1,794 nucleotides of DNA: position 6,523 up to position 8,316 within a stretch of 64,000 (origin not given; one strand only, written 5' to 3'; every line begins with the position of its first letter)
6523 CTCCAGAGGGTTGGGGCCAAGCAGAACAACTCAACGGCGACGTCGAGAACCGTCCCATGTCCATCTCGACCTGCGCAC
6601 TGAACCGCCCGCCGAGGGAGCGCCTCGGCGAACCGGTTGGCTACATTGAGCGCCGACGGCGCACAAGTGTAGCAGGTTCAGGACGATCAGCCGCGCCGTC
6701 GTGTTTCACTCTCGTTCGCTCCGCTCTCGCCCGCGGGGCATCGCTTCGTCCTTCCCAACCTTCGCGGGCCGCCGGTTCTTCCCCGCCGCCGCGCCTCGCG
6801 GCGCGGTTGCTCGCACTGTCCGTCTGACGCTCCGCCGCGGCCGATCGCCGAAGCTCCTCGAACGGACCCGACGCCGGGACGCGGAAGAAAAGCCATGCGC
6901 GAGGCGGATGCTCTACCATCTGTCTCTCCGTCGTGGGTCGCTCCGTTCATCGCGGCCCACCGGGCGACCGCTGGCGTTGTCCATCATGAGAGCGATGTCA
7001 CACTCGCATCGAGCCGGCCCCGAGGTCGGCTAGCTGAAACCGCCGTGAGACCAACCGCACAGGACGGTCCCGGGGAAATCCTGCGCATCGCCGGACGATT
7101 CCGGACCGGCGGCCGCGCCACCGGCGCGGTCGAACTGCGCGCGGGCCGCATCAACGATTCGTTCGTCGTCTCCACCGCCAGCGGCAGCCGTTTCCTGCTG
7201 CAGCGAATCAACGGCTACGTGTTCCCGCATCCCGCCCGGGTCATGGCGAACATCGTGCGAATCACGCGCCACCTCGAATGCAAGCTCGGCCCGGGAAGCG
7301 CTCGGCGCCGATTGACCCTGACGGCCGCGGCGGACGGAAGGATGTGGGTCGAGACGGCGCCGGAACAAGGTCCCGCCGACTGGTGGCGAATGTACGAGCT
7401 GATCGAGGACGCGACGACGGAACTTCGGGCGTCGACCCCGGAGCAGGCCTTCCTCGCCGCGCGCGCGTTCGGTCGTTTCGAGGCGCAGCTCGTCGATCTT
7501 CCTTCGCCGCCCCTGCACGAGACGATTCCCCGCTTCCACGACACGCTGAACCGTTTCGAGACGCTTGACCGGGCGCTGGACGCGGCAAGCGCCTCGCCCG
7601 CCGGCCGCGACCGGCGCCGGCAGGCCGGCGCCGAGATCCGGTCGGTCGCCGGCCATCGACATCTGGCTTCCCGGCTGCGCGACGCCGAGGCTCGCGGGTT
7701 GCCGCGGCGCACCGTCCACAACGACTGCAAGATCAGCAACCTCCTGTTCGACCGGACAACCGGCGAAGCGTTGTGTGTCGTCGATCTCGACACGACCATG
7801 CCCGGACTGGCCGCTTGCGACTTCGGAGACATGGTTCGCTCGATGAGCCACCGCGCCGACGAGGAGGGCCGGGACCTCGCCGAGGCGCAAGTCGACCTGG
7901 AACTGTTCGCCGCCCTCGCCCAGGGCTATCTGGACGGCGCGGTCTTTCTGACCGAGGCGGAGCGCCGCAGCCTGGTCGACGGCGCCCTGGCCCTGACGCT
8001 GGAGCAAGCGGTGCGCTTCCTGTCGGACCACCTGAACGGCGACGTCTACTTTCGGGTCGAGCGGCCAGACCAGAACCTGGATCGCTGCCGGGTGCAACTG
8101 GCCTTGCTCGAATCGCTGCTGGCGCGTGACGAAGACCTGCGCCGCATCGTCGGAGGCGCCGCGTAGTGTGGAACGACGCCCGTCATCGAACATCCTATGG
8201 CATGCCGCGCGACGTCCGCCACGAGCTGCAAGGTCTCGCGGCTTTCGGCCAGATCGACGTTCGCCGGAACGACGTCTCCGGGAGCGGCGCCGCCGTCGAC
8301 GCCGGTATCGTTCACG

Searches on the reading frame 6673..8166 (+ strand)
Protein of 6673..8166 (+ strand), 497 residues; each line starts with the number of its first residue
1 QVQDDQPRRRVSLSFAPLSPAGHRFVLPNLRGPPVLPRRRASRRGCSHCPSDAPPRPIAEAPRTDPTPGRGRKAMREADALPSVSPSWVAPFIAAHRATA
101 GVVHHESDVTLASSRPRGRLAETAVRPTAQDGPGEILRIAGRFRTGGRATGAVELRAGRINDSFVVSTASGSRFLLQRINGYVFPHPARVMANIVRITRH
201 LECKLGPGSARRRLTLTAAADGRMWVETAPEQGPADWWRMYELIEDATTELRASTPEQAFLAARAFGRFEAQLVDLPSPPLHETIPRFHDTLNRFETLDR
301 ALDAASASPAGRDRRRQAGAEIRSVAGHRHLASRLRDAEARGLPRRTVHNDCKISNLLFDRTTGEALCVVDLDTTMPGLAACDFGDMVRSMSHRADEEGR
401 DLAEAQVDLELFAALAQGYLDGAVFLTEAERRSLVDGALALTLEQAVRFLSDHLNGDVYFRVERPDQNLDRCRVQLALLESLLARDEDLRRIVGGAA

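Call 86: search_protein_families(library=pfam, proteins=[window:6673-8166:+], max_evalue=0.001)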
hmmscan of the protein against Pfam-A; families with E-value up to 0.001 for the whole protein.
window:6673-8166:+ (497 aa): 1 family
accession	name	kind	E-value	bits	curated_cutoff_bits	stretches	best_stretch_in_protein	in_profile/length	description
PF01636.29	APH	-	2.8e-15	57.2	23.2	1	154-400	4-222/239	Phosphotransferase enzyme family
